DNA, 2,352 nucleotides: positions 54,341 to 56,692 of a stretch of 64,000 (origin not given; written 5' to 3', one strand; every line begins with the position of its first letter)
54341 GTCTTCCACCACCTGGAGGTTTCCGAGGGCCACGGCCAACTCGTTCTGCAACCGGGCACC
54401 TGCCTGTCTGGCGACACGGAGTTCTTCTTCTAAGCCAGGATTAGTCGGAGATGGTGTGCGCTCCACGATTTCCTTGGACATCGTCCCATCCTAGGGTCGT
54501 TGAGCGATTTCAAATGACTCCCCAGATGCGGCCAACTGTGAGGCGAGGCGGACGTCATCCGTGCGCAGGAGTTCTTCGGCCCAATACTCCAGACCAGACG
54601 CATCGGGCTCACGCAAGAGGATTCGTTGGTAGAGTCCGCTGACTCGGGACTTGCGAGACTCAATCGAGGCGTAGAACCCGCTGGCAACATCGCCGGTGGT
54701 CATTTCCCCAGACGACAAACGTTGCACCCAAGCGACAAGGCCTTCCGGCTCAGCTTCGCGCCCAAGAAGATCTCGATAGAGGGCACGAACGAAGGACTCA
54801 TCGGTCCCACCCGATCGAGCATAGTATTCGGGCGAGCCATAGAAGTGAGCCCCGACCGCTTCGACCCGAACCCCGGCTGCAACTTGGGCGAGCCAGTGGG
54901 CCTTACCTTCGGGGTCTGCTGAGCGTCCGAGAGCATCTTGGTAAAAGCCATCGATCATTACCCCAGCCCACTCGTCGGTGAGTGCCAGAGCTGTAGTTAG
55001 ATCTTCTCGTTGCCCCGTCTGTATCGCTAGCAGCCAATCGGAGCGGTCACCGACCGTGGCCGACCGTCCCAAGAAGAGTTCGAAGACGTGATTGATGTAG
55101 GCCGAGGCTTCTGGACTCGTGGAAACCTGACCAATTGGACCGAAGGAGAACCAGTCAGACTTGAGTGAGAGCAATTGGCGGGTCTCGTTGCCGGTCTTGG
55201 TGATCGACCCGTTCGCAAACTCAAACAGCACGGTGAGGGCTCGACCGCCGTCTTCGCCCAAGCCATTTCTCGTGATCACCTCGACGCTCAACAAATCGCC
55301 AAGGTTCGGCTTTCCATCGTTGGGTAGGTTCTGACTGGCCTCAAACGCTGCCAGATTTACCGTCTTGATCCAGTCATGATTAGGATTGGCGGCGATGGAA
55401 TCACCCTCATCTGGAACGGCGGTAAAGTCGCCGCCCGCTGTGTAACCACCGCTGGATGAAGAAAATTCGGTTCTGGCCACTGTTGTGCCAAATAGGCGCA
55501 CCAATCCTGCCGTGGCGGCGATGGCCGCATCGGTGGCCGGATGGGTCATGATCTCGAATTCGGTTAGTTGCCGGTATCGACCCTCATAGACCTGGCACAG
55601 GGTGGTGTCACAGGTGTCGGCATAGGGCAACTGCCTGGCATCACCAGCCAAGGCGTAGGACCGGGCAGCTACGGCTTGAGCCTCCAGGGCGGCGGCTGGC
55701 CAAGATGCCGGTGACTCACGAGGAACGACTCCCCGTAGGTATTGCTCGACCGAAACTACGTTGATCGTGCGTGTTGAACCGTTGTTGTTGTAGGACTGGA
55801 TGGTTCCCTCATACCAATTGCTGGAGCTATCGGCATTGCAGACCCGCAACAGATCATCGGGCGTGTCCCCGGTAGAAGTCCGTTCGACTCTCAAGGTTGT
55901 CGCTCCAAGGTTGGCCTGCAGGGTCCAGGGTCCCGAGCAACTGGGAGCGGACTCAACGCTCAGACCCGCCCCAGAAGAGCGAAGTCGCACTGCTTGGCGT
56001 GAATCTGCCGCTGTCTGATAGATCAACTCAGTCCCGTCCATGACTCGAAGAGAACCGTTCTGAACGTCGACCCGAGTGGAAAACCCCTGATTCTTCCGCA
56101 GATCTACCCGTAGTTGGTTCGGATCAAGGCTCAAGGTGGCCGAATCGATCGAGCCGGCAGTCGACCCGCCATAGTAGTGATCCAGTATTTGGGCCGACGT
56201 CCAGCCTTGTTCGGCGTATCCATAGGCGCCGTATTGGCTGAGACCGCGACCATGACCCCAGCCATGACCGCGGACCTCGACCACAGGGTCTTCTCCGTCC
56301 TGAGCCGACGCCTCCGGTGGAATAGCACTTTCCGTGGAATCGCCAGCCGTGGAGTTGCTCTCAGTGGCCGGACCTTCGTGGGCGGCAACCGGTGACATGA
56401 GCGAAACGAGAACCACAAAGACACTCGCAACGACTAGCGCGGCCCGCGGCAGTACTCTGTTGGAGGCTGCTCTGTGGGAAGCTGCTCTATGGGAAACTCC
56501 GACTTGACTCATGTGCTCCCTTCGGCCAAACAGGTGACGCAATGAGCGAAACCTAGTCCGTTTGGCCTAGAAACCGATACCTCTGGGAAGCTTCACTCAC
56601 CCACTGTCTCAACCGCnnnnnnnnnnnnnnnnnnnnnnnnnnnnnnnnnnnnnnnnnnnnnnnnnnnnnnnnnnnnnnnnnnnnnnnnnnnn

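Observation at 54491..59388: Amidase plus SpoIID-type enzyme pair sharing one C-terminal four-repeat module, co-directional with the glycan locus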

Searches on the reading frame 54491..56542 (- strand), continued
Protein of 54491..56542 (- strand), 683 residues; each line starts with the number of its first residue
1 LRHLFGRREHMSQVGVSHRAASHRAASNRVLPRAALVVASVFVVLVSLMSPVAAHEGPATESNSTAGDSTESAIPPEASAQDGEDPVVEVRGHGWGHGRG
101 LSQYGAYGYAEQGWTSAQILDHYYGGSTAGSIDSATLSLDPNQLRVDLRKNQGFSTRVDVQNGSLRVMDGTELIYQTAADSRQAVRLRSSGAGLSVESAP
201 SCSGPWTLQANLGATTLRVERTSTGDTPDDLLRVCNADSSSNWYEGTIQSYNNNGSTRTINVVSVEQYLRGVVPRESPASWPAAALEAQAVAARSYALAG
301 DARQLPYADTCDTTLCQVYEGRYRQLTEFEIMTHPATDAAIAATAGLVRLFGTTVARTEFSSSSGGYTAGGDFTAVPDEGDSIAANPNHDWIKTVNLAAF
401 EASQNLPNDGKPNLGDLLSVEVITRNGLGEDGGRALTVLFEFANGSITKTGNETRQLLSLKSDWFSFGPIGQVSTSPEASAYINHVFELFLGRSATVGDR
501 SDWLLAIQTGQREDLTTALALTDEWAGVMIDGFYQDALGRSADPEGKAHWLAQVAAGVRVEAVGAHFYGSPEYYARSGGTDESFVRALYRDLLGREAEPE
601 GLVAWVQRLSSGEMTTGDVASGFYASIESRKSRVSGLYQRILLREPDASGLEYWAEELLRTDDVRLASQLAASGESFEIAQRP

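Call 53: predict_structure(alignment_id=A2)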
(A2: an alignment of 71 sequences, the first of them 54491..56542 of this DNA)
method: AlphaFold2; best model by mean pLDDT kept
length: 683 residues; sequences in the alignment: 71
mean_pLDDT: 87.6   pTM: 0.71
mean pLDDT of the five models: 87.6, 87.3, 86.8, 86.8, 86.1
residues with pLDDT >= 90: 511; 70-90: 82; 50-70: 11; < 50: 79
segments of 3 or more residues with pLDDT < 50: 1-4, 6-42, 44-81
pLDDT, mean of each block of 10 residues (from residue 1): 37 34 37 46 44 39 40 46 80 76 96 98 96 96 95 96 98 97 96 96 97 98 97 94 98 94 97 95 98 95 78 84 94 97 98 94 90 93 94 91 83 93 94 95 97 95 94 83 96 89 88 95 93 97 96 87 96 98 98 97 97 96 96 97 97 94 94 97 83
secondary structure, 60 per line:
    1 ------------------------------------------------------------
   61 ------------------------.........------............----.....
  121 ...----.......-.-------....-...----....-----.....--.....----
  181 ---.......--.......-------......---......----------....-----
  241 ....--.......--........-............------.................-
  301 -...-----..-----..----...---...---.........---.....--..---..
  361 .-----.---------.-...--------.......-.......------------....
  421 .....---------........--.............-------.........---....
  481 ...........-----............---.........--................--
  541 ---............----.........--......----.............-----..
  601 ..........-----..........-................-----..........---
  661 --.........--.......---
elements in order (helices of 4 or more, strands of 3 or more residues): E85-93 E100-102 H103-111 H116-123 E128-131 E144-147 E156-159 E165-169 E172-176 E184-190 E193-199 E207-212 E216-221 E232-235 E241-244 E247-253 E256-263 H265-276 H283-299 E323-325 E329-331 H335-343 E347-351 E359-361 E390-396 H398-404 E417-425 E435-442 E445-450 H451-457 E465-473 H477-491 H497-508 H512-520 H523-538 H544-555 H560-568 H571-576 H581-593 H599-610 H616-625 H627-642 H648-657 H663-671 H674-680

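Call 57: fold_search(model_id=the predicted structure, library=pdb)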
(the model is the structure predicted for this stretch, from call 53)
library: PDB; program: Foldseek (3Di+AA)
matches with E <= 10: 447; with E <= 0.001: 0
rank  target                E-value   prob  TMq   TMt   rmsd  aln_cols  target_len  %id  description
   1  8imk_1                1.8e-02  0.84  0.09  0.13  25.9       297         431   16  D3-D4, D1-D2, D'3-D'4, D'1-D'2 cylinder in cyanobacterial phycobilisome from Anthocerotibacter panamensis (Cluster C) (released 2023-10-25)
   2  3osj_A                1.9e-02  1.00  0.14  0.60   3.0       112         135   17  X-Ray Structure of Phycobilisome LCM core-membrane linker polypeptide (fragment 254-400) from Synechocystis sp. PCC 68 (released 2010-10-06)
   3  3pru_A                2.7e-02  1.00  0.14  0.56   3.5       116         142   20  Crystal Structure of Phycobilisome 32.1 kDa linker polypeptide, phycocyanin-associated, rod 1 (fragment 14-158) from S (released 2010-12-15)
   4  3osj_C                2.9e-02  1.00  0.14  0.59   3.2       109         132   17  X-Ray Structure of Phycobilisome LCM core-membrane linker polypeptide (fragment 254-400) from Synechocystis sp. PCC 68 (released 2010-10-06)
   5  3osj_B                3.7e-02  1.00  0.13  0.55   3.3       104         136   17  X-Ray Structure of Phycobilisome LCM core-membrane linker polypeptide (fragment 254-400) from Synechocystis sp. PCC 68 (released 2010-10-06)
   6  3pru_D                3.9e-02  1.00  0.14  0.57   3.4       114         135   19  Crystal Structure of Phycobilisome 32.1 kDa linker polypeptide, phycocyanin-associated, rod 1 (fragment 14-158) from S (released 2010-12-15)
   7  2ky4_MODEL_1_A        4.8e-02  1.00  0.15  0.61   2.5       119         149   13  Solution NMR structure of the PBS linker domain of phycobilisome linker polypeptide from Anabaena sp. Northeas (released 2010-07-14)
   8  2l3w_MODEL_1_A        5.6e-02  1.00  0.14  0.59   3.2       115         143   16  Solution NMR Structure of the PBS linker domain of phycobilisome rod linker polypeptide from Synechococcus elo (released 2010-12-15)
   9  9v7k_1                8.7e-02  0.99  0.14  0.40   9.3       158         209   16  Phycobilisome allophycocyanin hexamer C from Gloeobacter violaceus PCC 7421 (released 2025-09-24)
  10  3nph                  9.7e-02  1.00  0.14  0.60   3.5       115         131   18  Crystal structure of the pfam00427 domain from Synechocystis sp. PCC 6803 (released 2011-06-29)
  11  9k9w_a9               9.7e-02  1.00  0.14  0.12   3.7       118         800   19  structure of bundle-shaped PBS with short rod (released 2025-12-03)
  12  9k9w_M2               9.7e-02  1.00  0.14  0.30   4.0       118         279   16  structure of bundle-shaped PBS with short rod (released 2025-12-03)
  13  7sc8_BK               1.0e-01  1.00  0.14  0.45   3.1       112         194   13  Synechocystis PCC 6803 Phycobilisome rod from PBS sample (released 2022-08-31)
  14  6t72_A                1.3e-01  0.25  0.10  0.19  14.6       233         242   14  Structure of the RsaA N-terminal domain bound to LPS (released 2020-01-15)
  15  7eyd_09               1.4e-01  0.47  0.09  0.06  50.9       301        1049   16  Cryo-EM structure of cyanobacterial phycobilisome from Anabaena sp. PCC 7120 (released 2021-10-06)
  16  3pru_B                2.0e-01  1.00  0.14  0.57   3.0       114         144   17  Crystal Structure of Phycobilisome 32.1 kDa linker polypeptide, phycocyanin-associated, rod 1 (fragment 14-158) from S (released 2010-12-15)
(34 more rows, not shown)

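Call 61: list_cluster_members(proteins=[P0001, P0121])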
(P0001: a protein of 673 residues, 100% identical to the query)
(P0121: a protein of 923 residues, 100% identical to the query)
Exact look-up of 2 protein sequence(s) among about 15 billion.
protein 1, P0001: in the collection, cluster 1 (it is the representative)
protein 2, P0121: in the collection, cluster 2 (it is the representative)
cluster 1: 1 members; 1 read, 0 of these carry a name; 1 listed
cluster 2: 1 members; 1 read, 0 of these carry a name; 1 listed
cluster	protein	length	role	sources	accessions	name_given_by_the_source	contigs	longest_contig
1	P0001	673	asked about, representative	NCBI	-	-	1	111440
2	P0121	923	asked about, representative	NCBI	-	-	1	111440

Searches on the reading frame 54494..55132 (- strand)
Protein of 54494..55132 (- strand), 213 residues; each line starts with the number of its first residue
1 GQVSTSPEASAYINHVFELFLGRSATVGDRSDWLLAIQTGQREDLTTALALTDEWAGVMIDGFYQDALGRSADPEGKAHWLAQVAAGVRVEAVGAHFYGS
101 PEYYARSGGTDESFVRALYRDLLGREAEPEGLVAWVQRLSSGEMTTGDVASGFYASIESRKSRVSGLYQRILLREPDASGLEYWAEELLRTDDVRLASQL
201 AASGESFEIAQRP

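Call 77: search_protein_representatives(protein=window:54494-55132:-)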
Query: 213 residues. Proteins with E-value up to 0.001 (for the whole library): 23373; up to 1e-10: 11323; up to 1e-30: 461. The best 150 are listed.
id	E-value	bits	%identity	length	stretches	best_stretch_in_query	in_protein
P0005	5.6e-82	290.8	64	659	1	3-212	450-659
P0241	9.8e-69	247.5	46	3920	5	57-186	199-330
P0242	1.0e-66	240.9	40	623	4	60-188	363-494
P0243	1.5e-62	227.3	55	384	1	8-211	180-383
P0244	3.1e-62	226.3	35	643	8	61-186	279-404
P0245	5.4e-61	222.2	34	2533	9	44-195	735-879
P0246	7.2e-61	221.8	35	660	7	32-208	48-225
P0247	6.8e-56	205.6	50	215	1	9-210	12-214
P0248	7.4e-56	205.5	36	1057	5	42-187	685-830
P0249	8.0e-56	205.3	39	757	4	43-184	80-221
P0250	8.1e-55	202.1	40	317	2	15-204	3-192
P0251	2.1e-54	200.7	37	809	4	38-206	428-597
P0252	2.2e-54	200.6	51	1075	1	8-207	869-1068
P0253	4.0e-53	196.6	35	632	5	56-161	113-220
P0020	4.9e-53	196.3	50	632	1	10-211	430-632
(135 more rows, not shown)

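Call 80: search_protein_families(library=pfam, alignment_id=A4, max_evalue=0.0001)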
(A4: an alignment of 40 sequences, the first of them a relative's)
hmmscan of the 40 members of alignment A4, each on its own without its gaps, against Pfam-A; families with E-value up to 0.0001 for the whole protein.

A. member 1, P0252 (1075 aa): 4 families
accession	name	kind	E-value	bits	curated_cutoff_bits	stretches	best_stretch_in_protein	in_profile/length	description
PF00082.27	Peptidase_S8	-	7.4e-45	153.9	21.8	1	173-460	3-273/288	Subtilase family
PF13946.11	DUF4214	-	7.2e-32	109.7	23.2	2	964-1020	10-68/72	Domain of unknown function (DUF4214)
PF05345.18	He_PIG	-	1.4e-22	80.4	24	2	785-864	6-96/96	Putative Ig domain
PF22148.1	Fervidolysin_NPro-like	-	5e-11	43.3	21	1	44-125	4-81/81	Fervidolysin N-terminal prodomain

B. families by the number of members that match (of 40 scanned): 23 families
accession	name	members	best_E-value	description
PF13946.11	DUF4214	40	7.9e-40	Domain of unknown function (DUF4214)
PF00188.32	CAP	12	2e-14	Cysteine-rich secretory protein family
PF00082.27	Peptidase_S8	2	7.4e-45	Subtilase family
PF04616.20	Glyco_hydro_43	2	5.3e-42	Glycosyl hydrolases family 43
PF05345.18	He_PIG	2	1.5e-26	Putative Ig domain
PF07394.17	DUF1501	1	2.7e-20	Protein of unknown function (DUF1501)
PF13620.12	CarboxypepD_reg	1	7.2e-17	Carboxypeptidase regulatory-like domain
PF07676.18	PD40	1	3.1e-13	WD40-like Beta Propeller Repeat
PF22148.1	Fervidolysin_NPro-like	1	5e-11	Fervidolysin N-terminal prodomain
PF05257.22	CHAP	1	3.3e-10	CHAP domain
PF00041.27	fn3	1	2.6e-08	Fibronectin type III domain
PF01832.25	Glucosaminidase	1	1.3e-07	Mannosyl-glycoprotein endo-beta-N-acetylglucosaminidase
PF05922.21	Inhibitor_I9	1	2.6e-07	Peptidase inhibitor I9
PF05887.16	Trypan_PARP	1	1.2e-06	Procyclic acidic repetitive protein (PARP)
PF00805.28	Pentapeptide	1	1.5e-06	Pentapeptide repeats (8 copies)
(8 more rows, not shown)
